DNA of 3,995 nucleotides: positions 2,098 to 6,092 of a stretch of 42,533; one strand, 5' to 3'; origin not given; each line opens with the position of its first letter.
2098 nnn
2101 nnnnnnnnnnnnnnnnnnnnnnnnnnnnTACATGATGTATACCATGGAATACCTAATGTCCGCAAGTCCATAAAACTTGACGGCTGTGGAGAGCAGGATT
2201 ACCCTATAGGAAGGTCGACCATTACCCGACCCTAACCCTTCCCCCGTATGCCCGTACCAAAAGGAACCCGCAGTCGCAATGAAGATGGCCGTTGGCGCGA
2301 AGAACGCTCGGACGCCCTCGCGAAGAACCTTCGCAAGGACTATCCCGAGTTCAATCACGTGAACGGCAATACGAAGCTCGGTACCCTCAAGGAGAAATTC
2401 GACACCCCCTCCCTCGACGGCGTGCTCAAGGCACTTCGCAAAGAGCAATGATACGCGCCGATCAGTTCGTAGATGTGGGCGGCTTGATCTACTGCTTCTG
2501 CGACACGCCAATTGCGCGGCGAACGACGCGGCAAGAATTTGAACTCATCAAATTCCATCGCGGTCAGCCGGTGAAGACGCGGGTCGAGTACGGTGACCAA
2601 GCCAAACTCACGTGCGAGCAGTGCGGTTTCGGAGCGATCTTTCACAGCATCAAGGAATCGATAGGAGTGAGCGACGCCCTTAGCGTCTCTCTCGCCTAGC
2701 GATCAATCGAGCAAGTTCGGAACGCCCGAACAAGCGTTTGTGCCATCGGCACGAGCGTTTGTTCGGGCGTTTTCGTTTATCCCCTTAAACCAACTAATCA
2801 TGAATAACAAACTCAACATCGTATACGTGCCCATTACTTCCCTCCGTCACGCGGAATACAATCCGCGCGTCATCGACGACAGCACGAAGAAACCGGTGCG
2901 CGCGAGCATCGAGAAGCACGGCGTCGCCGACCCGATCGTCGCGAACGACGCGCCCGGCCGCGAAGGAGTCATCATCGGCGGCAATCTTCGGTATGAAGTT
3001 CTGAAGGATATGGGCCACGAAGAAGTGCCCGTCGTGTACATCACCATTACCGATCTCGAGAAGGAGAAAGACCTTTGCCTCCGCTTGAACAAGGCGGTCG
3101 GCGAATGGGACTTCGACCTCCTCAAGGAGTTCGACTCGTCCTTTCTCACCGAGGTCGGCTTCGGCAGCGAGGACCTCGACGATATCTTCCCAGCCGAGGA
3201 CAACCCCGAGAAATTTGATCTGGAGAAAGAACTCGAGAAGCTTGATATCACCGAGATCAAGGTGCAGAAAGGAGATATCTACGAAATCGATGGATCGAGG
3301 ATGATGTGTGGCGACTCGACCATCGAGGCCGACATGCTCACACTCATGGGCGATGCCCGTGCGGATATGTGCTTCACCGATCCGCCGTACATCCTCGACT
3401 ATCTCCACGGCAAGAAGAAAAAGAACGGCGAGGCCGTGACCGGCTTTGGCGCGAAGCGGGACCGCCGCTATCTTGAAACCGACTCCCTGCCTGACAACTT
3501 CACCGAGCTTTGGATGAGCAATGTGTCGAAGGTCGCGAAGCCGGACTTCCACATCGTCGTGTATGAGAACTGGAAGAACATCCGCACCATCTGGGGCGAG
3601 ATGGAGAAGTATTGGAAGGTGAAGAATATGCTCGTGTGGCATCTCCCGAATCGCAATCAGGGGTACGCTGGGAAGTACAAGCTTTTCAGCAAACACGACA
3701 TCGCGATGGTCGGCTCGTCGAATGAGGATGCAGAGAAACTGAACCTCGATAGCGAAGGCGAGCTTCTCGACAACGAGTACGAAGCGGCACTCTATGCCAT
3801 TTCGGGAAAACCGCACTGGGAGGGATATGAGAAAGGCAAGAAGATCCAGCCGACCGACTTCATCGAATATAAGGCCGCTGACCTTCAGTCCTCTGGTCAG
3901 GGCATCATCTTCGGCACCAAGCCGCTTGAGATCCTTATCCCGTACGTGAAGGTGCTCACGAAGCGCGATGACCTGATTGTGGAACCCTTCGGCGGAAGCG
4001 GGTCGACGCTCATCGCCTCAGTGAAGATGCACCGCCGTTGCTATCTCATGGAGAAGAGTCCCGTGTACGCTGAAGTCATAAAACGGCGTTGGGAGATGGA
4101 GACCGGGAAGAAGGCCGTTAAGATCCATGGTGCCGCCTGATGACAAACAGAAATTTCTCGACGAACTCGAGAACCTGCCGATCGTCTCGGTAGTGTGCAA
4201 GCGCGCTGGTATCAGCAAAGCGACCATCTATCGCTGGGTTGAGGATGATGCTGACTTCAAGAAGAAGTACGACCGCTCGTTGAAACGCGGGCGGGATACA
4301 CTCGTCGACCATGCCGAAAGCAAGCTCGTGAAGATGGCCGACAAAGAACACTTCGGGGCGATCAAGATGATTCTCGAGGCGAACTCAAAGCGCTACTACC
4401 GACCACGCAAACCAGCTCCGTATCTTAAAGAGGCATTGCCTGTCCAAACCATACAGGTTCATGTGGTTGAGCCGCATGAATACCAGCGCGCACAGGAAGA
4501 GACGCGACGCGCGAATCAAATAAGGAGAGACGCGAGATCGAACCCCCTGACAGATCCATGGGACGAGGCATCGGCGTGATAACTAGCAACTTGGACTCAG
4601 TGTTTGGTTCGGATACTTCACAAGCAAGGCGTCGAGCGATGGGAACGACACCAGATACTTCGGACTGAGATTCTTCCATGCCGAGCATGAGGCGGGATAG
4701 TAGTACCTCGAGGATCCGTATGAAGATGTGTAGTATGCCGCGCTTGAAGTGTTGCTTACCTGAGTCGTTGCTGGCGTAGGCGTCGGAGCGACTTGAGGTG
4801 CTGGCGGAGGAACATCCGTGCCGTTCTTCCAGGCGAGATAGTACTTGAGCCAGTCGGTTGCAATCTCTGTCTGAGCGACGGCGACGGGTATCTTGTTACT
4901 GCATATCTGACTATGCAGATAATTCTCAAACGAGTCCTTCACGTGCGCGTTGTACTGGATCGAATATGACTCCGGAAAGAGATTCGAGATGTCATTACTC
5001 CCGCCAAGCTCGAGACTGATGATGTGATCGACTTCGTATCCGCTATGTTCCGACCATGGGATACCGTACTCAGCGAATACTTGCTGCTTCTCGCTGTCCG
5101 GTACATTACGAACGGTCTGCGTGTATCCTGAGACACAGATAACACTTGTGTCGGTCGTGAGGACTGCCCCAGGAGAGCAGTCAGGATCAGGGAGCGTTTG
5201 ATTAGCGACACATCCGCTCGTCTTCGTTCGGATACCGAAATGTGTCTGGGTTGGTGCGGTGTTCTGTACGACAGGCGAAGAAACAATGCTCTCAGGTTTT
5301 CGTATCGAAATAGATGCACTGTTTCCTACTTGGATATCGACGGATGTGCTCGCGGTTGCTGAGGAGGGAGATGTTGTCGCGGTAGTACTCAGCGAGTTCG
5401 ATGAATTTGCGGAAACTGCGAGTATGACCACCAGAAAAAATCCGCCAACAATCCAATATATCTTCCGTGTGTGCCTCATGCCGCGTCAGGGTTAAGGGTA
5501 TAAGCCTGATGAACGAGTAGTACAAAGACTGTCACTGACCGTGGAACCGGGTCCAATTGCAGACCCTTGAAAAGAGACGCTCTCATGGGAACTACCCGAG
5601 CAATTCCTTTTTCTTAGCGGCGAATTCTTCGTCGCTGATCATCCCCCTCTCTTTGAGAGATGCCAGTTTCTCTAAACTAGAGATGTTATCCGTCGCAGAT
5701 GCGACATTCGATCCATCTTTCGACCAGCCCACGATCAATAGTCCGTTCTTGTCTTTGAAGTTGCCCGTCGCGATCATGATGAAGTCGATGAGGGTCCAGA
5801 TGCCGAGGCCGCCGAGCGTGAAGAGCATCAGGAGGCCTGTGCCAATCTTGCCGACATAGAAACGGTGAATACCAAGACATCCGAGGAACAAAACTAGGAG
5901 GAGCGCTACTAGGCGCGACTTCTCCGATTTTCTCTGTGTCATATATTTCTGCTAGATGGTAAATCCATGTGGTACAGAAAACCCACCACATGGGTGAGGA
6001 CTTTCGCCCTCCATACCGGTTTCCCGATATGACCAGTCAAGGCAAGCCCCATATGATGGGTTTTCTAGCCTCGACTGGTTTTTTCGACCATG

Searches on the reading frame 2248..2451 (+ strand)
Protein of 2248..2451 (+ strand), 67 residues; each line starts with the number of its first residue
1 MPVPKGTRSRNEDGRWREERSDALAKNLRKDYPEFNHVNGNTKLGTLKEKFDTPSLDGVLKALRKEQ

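Call 8: search_protein_families(library=pfam, proteins=[window:2248-2451:+], max_evalue=0.01)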
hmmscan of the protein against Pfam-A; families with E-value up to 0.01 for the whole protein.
window:2248-2451:+ (67 aa): 0 families

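Call 9: search_protein_families(library=phrogs, proteins=[window:2248-2451:+], max_evalue=0.001)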
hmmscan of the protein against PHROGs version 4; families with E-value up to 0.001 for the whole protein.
window:2248-2451:+ (67 aa): 0 families

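Call 99: search_protein_families(library=padloc, proteins=[window:2248-2451:+], max_evalue=0.001)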
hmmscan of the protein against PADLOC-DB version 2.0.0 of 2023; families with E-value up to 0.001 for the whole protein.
window:2248-2451:+ (67 aa): 0 families

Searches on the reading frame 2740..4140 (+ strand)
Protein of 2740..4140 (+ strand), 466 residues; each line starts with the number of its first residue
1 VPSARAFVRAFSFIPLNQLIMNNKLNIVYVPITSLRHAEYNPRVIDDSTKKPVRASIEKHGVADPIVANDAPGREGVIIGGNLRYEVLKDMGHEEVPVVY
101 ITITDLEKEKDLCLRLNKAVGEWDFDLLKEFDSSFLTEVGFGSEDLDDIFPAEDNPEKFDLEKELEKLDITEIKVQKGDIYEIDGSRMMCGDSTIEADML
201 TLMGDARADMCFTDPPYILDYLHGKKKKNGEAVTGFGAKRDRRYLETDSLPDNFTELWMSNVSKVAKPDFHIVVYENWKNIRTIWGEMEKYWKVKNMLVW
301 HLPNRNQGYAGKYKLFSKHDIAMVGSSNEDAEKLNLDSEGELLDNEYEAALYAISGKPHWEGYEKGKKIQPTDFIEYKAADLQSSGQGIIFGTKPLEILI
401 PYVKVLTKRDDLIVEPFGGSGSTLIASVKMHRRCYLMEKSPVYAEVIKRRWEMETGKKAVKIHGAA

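Call 8: search_protein_families(library=pfam, proteins=[window:2740-4140:+], max_evalue=0.01)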
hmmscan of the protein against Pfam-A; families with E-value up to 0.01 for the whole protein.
window:2740-4140:+ (466 aa): 2 families
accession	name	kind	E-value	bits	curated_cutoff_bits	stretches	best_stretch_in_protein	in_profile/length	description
PF01555.25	N6_N4_Mtase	-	1.1e-17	65.2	26.7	1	209-448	2-220/221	DNA methylase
PF02195.25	ParB_N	-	5.5e-07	30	26.3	1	28-107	4-84/95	ParB N-terminal domain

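Call 9: search_protein_families(library=phrogs, proteins=[window:2740-4140:+], max_evalue=0.001)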
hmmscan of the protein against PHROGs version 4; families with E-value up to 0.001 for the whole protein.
window:2740-4140:+ (466 aa): 20 families
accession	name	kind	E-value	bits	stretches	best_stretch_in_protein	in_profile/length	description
phrog_498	-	other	3.8e-75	254.6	1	21-462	29-431/633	DNA methyltransferase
phrog_620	-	DNA, RNA and nucleotide metabolism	5.4e-30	106.1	1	21-161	3-146/217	ParB-like partition protein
phrog_67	-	other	9.1e-29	102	1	175-460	113-352/743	DNA methyltransferase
phrog_8071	-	DNA, RNA and nucleotide metabolism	8.3e-20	72.4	1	21-220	1-206/389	ParB-like partition protein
phrog_9353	-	unknown function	4.4e-17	63.8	1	35-158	19-146/245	-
phrog_723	-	DNA, RNA and nucleotide metabolism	1e-16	62.4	1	20-164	6-154/223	ParB-like partition protein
phrog_3008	-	other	7.3e-15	55.9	1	388-461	148-221/244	DNA methyltransferase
phrog_940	-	DNA, RNA and nucleotide metabolism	2.7e-14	54.2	1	24-164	3-139/388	nuclease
phrog_5475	-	unknown function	1.9e-11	44.4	1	27-126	3-94/458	-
phrog_23085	-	unknown function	1.6e-08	35.3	1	391-458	45-112/138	-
phrog_26387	-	DNA, RNA and nucleotide metabolism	1.8e-08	35.1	1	25-111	8-95/252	ParB-like partition nuclease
phrog_2159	-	DNA, RNA and nucleotide metabolism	7.8e-08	33.1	1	26-122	60-163/365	ParB-like partition protein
phrog_930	-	DNA, RNA and nucleotide metabolism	1.1e-06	29.7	1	23-134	3-112/223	ParB-like partition protein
phrog_18056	-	DNA, RNA and nucleotide metabolism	1.4e-05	25.1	1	26-118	2-87/387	ParB-like partition nuclease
phrog_8769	-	other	1.9e-05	25.4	1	403-450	5-52/71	methyltransferase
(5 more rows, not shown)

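Call 99: search_protein_families(library=padloc, proteins=[window:2740-4140:+], max_evalue=0.001)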
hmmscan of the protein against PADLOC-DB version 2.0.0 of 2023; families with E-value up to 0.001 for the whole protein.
window:2740-4140:+ (466 aa): 26 families (the best 25 are shown)
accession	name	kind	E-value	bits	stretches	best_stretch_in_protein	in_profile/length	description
PDLC03229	MTase_II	-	2.5e-40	136.6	2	30-228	13-219/436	Type II methyltransferase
PDLC03371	MTase_II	-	4.7e-25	86.6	1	198-455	20-256/260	Type II methyltransferase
PDLC03216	MTase_II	-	3e-18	64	2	198-335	21-155/364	Type II methyltransferase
PDLC03308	MTase_II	-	3.5e-17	60.5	2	70-304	58-284/419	Type II methyltransferase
PDLC03738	oMTase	-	4.4e-14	50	1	189-451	18-265/376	orphan methyltransferase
PDLC03299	MTase_II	-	2e-11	42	1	185-453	14-259/296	Type II methyltransferase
PDLC03265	MTase_II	-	1.7e-08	32.3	1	392-450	269-327/333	Type II methyltransferase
PDLC03228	MTase_II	-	1.9e-08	32.4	1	383-451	137-205/227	Type II methyltransferase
PDLC04134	mad2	-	2.7e-08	31.1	1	164-294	332-419/492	mads_2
PDLC03354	MTase_II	-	8.9e-08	29.5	1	364-455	302-386/425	Type II methyltransferase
PDLC03339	MTase_II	-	1e-07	29.1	1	393-453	213-273/399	Type II methyltransferase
PDLC03353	MTase_II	-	1.5e-07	29.2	1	395-453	194-252/260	Type II methyltransferase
PDLC03302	MTase_II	-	1.6e-07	28.4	1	200-327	16-148/626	Type II methyltransferase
PDLC03238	MTase_II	-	1e-06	26.1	1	395-453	309-365/428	Type II methyltransferase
PDLC03387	MTase_II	-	3.9e-06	24.2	1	388-454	212-278/289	Type II methyltransferase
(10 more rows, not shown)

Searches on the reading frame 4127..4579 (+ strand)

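Call 8: search_protein_families(library=pfam, proteins=[window:4127-4579:+], max_evalue=0.01)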
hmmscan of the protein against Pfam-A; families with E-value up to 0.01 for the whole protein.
window:4127-4579:+ (150 aa): 4 families
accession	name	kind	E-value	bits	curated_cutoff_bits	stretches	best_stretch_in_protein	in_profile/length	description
PF20901.3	Sf6_terminase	-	1.2e-06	29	27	1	11-74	10-73/106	Bacteriophage Sf6, terminase small subunit-like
PF13022.12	HTH_Tnp_1_2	-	0.00014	22.4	27.9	1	23-86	32-96/122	Helix-turn-helix of insertion element transposase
PF01527.26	HTH_Tnp_1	-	0.0012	19.5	24.1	1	14-42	19-48/75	Transposase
PF13551.12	HTH_29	-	0.003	18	28.1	1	20-40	15-35/64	Winged helix-turn helix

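Call 9: search_protein_families(library=phrogs, proteins=[window:4127-4579:+], max_evalue=0.001)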
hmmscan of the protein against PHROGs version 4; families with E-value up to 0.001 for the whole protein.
window:4127-4579:+ (150 aa): 3 families
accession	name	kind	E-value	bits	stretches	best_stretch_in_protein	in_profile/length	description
phrog_4044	-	head and packaging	1.7e-08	35.2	1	5-61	27-83/180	terminase small subunit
phrog_1482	-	head and packaging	1.5e-07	32.1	1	23-64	36-78/147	terminase small subunit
phrog_2538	-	head and packaging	0.0001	23.4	1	23-84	24-89/129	terminase small subunit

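Call 99: search_protein_families(library=padloc, proteins=[window:4127-4579:+], max_evalue=0.001)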
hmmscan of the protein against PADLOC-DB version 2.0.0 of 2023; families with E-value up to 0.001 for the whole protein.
window:4127-4579:+ (150 aa): 0 families

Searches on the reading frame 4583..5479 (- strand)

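Call 8: search_protein_families(library=pfam, proteins=[window:4583-5479:-], max_evalue=0.01)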
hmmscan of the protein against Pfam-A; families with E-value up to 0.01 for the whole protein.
window:4583-5479:- (298 aa): 1 family
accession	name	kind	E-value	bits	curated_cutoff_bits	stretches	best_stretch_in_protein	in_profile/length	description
PF01844.29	HNH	-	0.0023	18.5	21.4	1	148-167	14-33/47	HNH endonuclease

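Call 99: search_protein_families(library=padloc, proteins=[window:4583-5479:-], max_evalue=0.001)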
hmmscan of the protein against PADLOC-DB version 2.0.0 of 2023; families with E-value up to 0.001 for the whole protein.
window:4583-5479:- (298 aa): 0 families

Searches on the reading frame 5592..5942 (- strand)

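Call 8: search_protein_families(library=pfam, proteins=[window:5592-5942:-], max_evalue=0.01)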
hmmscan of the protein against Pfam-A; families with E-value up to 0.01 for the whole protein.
window:5592-5942:- (116 aa): 2 families
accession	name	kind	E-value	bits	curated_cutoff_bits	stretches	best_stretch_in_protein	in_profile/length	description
PF05154.21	TM2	-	1e-20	74.1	27.9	1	7-55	2-51/51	TM2 domain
PF09851.14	SHOCT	-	1.5e-09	37.7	27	1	90-115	3-28/28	Short C-terminal domain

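Call 99: search_protein_families(library=padloc, proteins=[window:5592-5942:-], max_evalue=0.001)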
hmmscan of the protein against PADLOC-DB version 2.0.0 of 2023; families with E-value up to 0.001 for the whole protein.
window:5592-5942:- (116 aa): 0 families
